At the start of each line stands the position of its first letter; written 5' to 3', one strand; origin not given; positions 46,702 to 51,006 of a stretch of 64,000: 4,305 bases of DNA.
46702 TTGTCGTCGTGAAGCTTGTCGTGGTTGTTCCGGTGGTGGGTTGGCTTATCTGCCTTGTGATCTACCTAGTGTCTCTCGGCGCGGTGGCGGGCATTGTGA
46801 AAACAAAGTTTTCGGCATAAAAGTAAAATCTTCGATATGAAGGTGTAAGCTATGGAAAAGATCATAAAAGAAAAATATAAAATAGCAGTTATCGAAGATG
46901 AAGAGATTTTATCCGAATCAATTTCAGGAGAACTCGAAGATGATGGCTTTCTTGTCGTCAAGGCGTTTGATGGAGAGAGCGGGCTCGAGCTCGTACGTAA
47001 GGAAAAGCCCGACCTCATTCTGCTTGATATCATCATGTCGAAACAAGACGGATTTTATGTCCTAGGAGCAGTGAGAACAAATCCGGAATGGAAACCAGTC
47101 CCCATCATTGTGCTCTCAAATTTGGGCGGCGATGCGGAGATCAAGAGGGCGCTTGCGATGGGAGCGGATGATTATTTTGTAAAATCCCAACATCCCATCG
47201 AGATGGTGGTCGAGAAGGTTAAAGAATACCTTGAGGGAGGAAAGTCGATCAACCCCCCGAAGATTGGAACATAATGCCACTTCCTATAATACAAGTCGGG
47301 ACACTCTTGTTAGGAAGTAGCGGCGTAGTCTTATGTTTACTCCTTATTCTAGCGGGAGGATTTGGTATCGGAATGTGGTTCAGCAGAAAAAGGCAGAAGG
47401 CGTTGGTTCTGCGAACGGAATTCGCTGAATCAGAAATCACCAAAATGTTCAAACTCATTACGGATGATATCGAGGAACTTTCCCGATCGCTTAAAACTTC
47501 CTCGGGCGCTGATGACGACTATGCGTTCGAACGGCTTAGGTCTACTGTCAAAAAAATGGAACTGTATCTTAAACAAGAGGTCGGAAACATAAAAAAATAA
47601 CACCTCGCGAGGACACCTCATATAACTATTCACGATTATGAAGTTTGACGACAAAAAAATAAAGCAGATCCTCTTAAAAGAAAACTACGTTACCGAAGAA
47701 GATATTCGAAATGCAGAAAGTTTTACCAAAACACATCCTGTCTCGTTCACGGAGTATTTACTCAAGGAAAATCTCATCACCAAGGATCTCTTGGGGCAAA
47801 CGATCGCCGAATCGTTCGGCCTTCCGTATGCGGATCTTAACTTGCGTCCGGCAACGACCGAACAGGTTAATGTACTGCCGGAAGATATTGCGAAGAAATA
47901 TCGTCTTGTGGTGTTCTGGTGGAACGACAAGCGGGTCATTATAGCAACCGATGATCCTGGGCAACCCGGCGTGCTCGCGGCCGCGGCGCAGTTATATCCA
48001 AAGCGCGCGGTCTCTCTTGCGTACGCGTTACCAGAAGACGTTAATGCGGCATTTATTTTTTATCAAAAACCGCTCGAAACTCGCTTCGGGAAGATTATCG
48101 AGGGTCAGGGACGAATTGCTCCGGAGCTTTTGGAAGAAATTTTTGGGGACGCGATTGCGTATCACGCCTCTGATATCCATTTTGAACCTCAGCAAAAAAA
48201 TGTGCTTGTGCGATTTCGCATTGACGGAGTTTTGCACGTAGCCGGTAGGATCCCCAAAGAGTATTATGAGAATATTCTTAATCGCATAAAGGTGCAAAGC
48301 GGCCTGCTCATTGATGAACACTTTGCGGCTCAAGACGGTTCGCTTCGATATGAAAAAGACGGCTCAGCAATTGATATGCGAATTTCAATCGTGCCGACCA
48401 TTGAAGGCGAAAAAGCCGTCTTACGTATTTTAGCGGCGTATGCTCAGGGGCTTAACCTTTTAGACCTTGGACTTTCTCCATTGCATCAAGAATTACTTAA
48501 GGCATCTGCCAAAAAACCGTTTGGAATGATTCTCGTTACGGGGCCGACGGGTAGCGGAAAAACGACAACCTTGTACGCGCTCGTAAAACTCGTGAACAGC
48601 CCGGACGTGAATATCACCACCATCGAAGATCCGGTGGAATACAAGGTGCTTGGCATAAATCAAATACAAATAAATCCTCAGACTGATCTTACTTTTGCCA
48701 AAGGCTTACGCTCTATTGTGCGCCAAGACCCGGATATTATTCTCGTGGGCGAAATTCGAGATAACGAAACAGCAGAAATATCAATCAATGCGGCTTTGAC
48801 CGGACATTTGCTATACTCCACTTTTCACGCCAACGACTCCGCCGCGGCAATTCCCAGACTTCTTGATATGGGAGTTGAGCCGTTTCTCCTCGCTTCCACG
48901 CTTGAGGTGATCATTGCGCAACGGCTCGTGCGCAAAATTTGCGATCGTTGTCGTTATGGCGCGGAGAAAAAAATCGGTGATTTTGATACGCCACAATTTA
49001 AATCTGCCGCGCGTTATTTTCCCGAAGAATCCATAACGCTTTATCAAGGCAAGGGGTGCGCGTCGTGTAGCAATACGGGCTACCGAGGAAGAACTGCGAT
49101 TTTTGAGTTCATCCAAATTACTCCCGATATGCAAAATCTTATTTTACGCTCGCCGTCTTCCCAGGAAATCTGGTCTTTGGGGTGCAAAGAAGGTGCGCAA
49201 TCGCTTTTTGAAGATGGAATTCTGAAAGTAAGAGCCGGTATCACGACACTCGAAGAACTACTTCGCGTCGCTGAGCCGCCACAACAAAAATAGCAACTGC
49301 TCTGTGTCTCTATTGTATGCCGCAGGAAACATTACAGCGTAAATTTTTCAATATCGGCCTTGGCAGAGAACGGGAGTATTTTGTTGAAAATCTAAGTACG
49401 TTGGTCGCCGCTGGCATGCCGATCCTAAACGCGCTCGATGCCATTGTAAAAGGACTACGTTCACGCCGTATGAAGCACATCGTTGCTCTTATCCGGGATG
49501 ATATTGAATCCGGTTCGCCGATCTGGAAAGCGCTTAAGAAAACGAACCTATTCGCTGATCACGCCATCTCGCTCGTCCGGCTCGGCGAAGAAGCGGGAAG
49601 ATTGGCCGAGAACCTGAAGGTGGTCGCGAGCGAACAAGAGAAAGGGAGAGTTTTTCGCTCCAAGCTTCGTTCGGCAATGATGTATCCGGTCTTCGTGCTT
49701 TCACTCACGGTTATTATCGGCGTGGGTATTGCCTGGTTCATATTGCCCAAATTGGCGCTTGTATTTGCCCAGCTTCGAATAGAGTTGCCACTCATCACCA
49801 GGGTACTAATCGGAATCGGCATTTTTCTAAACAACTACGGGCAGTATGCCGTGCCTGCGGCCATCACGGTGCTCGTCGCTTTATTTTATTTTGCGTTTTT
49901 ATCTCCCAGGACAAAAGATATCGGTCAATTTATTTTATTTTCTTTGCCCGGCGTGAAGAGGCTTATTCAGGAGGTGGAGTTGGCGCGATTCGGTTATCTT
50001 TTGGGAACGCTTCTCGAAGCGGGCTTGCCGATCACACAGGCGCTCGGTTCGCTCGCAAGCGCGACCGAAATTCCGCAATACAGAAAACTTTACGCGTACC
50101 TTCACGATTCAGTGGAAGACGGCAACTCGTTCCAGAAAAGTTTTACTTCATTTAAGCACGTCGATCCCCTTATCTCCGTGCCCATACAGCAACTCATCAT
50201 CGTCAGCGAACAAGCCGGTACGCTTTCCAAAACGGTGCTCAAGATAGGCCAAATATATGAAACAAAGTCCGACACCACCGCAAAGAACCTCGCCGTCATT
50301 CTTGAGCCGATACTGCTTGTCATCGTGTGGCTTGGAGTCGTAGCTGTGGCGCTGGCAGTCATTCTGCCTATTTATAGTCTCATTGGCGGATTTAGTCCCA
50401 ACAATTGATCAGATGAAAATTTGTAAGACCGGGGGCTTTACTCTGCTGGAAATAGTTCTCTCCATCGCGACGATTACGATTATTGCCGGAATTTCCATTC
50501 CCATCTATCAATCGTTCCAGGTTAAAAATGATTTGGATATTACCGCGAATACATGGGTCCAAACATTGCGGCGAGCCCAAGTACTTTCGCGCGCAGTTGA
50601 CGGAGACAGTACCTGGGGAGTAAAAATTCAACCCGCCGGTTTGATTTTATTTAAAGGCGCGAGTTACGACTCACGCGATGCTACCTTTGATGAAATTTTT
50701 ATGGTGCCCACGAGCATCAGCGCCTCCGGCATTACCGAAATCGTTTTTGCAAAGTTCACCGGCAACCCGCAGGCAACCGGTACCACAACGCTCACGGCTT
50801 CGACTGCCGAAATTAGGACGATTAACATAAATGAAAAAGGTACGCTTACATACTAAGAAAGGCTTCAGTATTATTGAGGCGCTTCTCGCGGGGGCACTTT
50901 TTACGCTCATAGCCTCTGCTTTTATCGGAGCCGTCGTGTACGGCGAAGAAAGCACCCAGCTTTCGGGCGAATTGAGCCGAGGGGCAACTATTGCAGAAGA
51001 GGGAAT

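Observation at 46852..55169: Type IV pilus locus with five prepilin-like genes, including a 586-aa giant pilin; no prepilin peptidase or PilMNOPQ in the window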

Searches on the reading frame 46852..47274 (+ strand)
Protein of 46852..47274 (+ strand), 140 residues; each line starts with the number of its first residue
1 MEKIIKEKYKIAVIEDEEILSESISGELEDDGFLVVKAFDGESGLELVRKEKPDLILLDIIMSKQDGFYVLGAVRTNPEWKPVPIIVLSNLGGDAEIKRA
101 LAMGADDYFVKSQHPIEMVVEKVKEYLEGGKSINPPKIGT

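Call 3: search_protein_families(library=pfam, proteins=[window:46852-47274:+], max_evalue=0.1)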
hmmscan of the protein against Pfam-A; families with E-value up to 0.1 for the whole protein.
window:46852-47274:+ (140 aa): 1 family
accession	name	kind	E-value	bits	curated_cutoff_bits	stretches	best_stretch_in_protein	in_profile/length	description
PF00072.30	Response_reg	-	2.8e-20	73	30.2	1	11-119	1-107/111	Response regulator receiver domain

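Call 4: search_protein_families(library=ncbifam, proteins=[window:46852-47274:+], max_evalue=0.1)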
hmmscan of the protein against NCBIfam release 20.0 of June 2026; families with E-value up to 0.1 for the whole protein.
window:46852-47274:+ (140 aa): 94 families (the best 25 are shown)
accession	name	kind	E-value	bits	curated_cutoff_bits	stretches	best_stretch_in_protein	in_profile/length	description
NF033120.0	vanR_FM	exception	3.4e-21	76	460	1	9-124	4-115/231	vancomycin resistance response regulator transcription factor, VanR-F/VanR-M family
TIGR02154.1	PhoB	equivalog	6.4e-21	74.7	296.2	1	10-120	4-114/226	phosphate regulon transcriptional regulator PhoB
NF045944.1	ResRegRpaBCyano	equivalog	8.1e-20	71.2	330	1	13-118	2-104/229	response regulator transcription factor RpaB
NF040534.1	resp_reg_YycF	equivalog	1.7e-19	70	340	1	10-125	2-113/231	response regulator YycF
NF041733.1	resp_reg_CseB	equivalog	6.6e-19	68.2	350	1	10-113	2-102/228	two-component system response regulator CseB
NF033117.2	vanR_ACDEGLN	exception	2.3e-18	66.6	350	1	11-127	1-113/226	VanR-ABDEGLN family response regulator transcription factor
NF045505.1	RR_RssB_Pseudo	equivalog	5.8e-18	65.1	700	1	8-127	5-122/394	two-component system response regulator RssB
TIGR02875.1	spore_0_A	equivalog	6.7e-18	64.9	200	1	8-129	2-124/262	sporulation transcription factor Spo0A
NF053854.1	RespRegPhoBBctds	equivalog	8.2e-18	64.6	270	1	11-128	1-116/225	two-component system response regulator PhoB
NF040689.1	MtrAB_MtrA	equivalog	1.3e-17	63.9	300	1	11-120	1-107/219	MtrAB system response regulator MtrA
NF007135.0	PRK09581.1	equivalog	8.5e-17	61.1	474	1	11-118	5-112/457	PleD family two-component system response regulator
NF012227.0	AdeR_RR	equivalog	9.2e-17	61.3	340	1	9-124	12-123/239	efflux system response regulator transcription factor AdeR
NF000403.1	vanR-C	exception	1.2e-16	61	480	1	10-127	4-117/231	vancomycin resistance response regulator transcription factor VanR-C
NF045717.1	DVU0259_DivK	exception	3e-16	59.6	160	1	9-103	3-98/117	DVU0259 family response regulator domain-containing protein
TIGR01387.1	cztR_silR_copR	subfamily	7.5e-16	58.4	279.2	1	11-133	1-120/218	heavy metal response regulator transcription factor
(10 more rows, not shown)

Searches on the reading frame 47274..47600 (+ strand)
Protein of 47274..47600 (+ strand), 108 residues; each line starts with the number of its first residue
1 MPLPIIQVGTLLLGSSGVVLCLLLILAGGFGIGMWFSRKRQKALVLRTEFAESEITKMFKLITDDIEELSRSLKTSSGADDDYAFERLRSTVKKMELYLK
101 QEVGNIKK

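Call 3: search_protein_families(library=pfam, proteins=[window:47274-47600:+], max_evalue=0.1)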
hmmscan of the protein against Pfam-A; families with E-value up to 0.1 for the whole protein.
window:47274-47600:+ (108 aa): 0 families

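Call 4: search_protein_families(library=ncbifam, proteins=[window:47274-47600:+], max_evalue=0.1)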
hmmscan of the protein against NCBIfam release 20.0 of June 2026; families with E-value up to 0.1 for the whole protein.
window:47274-47600:+ (108 aa): 1 family
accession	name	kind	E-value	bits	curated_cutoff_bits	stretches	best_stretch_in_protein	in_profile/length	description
NF008261.0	PRK11032.1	equivalog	0.082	12.9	183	1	39-88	32-81/160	zinc ribbon-containing protein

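Call 59: search_protein_families(library=pfam, proteins=[window:47274-47600:+], max_evalue=1)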
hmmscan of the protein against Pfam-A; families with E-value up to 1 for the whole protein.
window:47274-47600:+ (108 aa): 1 family
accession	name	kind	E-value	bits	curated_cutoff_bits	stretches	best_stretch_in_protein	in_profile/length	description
PF19744.4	DUF6232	-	0.15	13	27.4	1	12-53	49-95/117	Family of unknown function (DUF6232)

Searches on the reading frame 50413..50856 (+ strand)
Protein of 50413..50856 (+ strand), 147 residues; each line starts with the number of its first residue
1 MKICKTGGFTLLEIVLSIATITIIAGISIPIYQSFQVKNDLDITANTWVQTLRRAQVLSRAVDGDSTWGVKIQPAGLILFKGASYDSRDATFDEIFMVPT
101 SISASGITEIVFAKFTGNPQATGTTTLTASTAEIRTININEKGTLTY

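Call 3: search_protein_families(library=pfam, proteins=[window:50413-50856:+], max_evalue=0.1)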
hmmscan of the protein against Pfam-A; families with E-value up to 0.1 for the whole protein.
window:50413-50856:+ (147 aa): 1 family
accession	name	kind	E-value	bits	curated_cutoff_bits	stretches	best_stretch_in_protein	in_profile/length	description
PF07963.17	N_methyl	-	0.0027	17.6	21.2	1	7-28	5-26/27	Prokaryotic N-terminal methylation motif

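Call 4: search_protein_families(library=ncbifam, proteins=[window:50413-50856:+], max_evalue=0.1)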
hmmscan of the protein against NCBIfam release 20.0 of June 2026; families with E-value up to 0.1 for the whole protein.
window:50413-50856:+ (147 aa): 10 families
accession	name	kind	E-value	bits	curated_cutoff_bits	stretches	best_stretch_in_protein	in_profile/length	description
NF007862.0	PRK10574.1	equivalog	3.2e-06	27.3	138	1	5-41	3-39/145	prepilin peptidase-dependent pilin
TIGR01708.2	typeII_sec_gspH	equivalog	5.1e-05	23.3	80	1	8-83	3-76/169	type II secretion system minor pseudopilin GspH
NF041775.1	typeIV_PilA_Myxo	equivalog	0.00013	22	400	1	6-56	10-59/214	type IV pilin protein PilA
NF007800.0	PRK10506.1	equivalog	0.0011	18.8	158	1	5-87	7-89/163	prepilin peptidase-dependent protein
NF041013.1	T4P_ComGE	equivalog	0.003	17.6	49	1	8-41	5-38/83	competence type IV pilus minor pilin ComGE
NF041002.1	pilin_ComGF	equivalog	0.0042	17.3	80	1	8-40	3-35/139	competence type IV pilus minor pilin ComGF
NF040982.1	ComGD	equivalog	0.012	16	70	1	8-135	3-126/139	competence type IV pilus minor pilin ComGD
TIGR01710.1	typeII_sec_gspG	equivalog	0.017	15.2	88.85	1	8-55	2-48/134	type II secretion system major pseudopilin GspG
TIGR01711.1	gspJ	equivalog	0.021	14.7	64.85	1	7-57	1-48/192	type II secretion system minor pseudopilin GspJ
TIGR02596.1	TIGR02596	subfamily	0.077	13.1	70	0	9-58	1-50/196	Verru_Chthon cassette protein D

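Call 69: search_solved_structures(query=A5, max_evalue=10)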
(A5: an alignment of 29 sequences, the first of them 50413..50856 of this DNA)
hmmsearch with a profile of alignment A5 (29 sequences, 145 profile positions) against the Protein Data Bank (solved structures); distinct sequences matched with E-value up to 10: 24.
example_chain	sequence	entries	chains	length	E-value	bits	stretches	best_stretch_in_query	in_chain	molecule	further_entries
9laa_A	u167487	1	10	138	1.2e-09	41.4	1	2-69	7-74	Type IV pilin protein PilA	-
7tgg_A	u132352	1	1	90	1.5e-08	37.8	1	4-59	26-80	Geopilin domain 1 protein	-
9egp_A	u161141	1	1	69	2.5e-08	37.1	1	4-44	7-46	Geopilin domain 1 protein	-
8tum_e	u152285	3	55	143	2.4e-07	33.9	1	8-126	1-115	Type IV major pilin protein PilA | Pilin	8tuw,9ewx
6gv9_A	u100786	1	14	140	7.3e-07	32.3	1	8-48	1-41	Prepilin peptidase-dependent protein D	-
2m7g_A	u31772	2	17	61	1.1e-06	31.7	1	8-60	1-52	Geopilin domain 1 protein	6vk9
8tj2_C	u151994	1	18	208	1.3e-06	31.5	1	8-54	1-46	Type IV major pilin protein PilA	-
1oqw_A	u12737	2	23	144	1.5e-06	31.3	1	8-46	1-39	Fimbrial protein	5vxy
8p3b_A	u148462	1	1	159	3.1e-06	30.3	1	8-43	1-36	Fimbrial protein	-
2hi2_A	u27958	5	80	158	4e-06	29.9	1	8-43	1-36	Fimbrial protein | PilA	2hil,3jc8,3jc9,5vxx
1ay2_A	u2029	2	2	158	4e-06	29.9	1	8-43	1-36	TYPE 4 PILIN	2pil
8tob_GA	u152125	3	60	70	4.7e-06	29.7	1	9-44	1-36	Fimbrial protein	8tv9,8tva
5kua_A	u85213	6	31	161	6.9e-06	29.2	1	8-43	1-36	pilin | Neisseria meningitidis PilE variant SB-GATDH | Neisseria meningitidis PilE, SB-DATDH variant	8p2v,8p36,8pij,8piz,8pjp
3sok_A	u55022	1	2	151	9.9e-06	28.6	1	8-39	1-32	Fimbrial protein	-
8pfb_G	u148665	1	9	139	7.6e-05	25.8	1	8-41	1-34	Type IV pilin PilE1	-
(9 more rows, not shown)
